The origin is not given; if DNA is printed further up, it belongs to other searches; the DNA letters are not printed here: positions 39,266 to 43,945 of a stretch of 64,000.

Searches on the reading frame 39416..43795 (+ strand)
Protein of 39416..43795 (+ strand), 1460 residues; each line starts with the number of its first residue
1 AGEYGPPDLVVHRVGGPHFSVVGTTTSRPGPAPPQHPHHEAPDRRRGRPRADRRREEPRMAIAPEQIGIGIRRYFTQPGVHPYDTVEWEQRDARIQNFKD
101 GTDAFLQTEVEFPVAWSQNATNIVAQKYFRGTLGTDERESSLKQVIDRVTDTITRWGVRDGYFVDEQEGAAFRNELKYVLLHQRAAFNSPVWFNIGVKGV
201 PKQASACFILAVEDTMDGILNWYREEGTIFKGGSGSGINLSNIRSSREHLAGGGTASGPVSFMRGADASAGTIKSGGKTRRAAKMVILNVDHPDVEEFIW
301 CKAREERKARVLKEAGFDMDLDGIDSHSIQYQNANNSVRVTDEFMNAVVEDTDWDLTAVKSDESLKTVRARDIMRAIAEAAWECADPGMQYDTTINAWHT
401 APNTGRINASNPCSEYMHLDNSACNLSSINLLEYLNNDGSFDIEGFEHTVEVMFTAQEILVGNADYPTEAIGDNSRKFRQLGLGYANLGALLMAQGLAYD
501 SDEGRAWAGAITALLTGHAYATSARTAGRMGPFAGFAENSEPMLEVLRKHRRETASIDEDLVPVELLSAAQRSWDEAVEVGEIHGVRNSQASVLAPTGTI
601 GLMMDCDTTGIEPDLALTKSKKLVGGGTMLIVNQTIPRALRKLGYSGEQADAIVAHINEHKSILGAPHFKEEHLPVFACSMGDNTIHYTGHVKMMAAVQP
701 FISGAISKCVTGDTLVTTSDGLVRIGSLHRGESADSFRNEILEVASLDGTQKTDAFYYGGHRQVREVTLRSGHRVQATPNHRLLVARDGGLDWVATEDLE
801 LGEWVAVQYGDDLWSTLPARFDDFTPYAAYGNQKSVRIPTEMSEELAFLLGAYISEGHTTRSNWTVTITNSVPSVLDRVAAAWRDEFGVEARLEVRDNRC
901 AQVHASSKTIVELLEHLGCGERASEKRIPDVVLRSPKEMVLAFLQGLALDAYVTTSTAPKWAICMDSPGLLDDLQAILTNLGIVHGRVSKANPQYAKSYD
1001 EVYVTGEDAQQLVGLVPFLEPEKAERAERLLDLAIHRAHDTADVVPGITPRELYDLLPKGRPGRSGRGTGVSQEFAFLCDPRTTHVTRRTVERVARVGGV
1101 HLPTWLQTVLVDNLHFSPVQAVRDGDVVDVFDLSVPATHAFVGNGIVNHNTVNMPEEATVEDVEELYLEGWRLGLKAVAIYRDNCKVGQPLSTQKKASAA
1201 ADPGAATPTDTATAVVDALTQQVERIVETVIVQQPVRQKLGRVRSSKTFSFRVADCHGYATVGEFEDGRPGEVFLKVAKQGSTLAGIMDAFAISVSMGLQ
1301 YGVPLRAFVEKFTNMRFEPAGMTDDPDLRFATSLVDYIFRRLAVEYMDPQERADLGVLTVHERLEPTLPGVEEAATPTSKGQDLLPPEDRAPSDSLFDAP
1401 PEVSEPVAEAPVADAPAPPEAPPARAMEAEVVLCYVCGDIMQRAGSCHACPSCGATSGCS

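Call 18: search_protein_families(library=pfam, proteins=[window:39416-43795:+], max_evalue=0.00001)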
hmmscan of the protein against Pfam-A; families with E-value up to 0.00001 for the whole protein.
window:39416-43795:+ (1460 aa): 5 families
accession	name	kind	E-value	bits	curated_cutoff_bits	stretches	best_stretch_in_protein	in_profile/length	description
PF02867.20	Ribonuc_red_lgC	-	5.2e-136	454.8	23.9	1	205-710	1-494/523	Ribonucleotide reductase, barrel domain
PF08471.15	Ribonuc_red_2_N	-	2.5e-20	73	27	1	100-183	1-103/103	Class II vitamin B12-dependent ribonucleotide reductase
PF14890.11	Intein_splicing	-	5.3e-15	56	35.8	1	754-1150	40-155/155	Intein splicing domain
PF12637.14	TSCPD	-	4.5e-12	46.5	22.8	1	1256-1343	12-85/88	TSCPD domain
PF14528.11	LAGLIDADG_3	-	8.4e-10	39.2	22.5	0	844-899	2-62/82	LAGLIDADG-like domain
